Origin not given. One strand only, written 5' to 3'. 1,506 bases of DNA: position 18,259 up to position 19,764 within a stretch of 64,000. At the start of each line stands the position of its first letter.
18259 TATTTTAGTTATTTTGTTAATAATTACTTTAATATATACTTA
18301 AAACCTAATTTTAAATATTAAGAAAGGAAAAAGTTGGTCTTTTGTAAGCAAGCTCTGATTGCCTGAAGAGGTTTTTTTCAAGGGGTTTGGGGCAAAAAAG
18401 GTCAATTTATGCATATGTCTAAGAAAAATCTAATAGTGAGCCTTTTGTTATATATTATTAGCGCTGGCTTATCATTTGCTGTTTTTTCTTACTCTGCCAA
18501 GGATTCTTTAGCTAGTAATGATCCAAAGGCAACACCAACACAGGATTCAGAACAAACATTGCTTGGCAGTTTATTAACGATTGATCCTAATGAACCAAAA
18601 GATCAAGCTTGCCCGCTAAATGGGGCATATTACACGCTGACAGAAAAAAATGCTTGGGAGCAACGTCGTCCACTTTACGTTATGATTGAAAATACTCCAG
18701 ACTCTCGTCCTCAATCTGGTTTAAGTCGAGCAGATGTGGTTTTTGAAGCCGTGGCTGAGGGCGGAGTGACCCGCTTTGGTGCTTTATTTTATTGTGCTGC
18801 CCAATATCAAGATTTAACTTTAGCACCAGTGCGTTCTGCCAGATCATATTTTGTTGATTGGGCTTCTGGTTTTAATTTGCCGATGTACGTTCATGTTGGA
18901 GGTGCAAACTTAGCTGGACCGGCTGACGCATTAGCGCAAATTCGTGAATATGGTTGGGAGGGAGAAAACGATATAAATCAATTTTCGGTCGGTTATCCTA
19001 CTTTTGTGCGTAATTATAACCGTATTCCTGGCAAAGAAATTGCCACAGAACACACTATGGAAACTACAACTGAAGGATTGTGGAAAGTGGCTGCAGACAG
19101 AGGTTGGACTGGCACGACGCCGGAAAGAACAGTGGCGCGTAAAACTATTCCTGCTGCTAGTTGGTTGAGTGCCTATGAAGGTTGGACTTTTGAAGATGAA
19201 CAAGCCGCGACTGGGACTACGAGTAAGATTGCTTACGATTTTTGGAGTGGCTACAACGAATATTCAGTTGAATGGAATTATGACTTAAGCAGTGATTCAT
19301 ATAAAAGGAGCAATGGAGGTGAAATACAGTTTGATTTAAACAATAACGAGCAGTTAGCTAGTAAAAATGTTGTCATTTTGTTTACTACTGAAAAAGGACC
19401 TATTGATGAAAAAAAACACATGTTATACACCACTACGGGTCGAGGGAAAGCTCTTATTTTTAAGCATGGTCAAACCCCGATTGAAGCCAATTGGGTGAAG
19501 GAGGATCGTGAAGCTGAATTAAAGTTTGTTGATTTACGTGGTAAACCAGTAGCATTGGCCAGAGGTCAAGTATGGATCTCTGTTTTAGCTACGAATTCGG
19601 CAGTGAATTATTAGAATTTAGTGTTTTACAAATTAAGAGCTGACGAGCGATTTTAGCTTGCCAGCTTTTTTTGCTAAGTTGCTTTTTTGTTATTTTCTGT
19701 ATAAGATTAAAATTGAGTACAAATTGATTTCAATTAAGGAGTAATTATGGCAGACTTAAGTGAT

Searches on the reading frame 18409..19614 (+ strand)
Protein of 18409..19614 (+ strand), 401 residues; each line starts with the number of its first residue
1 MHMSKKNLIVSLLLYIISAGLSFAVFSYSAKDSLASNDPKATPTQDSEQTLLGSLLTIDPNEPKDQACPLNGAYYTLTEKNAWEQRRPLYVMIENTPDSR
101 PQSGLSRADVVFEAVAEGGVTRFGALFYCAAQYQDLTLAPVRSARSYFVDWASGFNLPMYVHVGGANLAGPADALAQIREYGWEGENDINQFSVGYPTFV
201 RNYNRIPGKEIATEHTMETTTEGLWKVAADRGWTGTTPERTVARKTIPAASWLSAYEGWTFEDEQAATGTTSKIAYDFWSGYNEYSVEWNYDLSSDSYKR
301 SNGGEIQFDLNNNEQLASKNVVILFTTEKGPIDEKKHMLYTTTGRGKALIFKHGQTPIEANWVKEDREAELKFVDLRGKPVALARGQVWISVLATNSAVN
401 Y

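Call 53: search_protein_families(library=pfam, proteins=[window:18409-19614:+], max_evalue=0.00001)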
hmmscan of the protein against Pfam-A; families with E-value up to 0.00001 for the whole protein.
window:18409-19614:+ (401 aa): 2 families
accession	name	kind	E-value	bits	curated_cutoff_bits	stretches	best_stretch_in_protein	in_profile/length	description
PF11258.13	DUF3048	-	4.7e-30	105.1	25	1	82-233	10-147/148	Protein of unknown function (DUF3048) N-terminal domain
PF17479.7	DUF3048_C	-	3.2e-23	82.7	25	1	282-390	5-114/114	Protein of unknown function (DUF3048) C-terminal domain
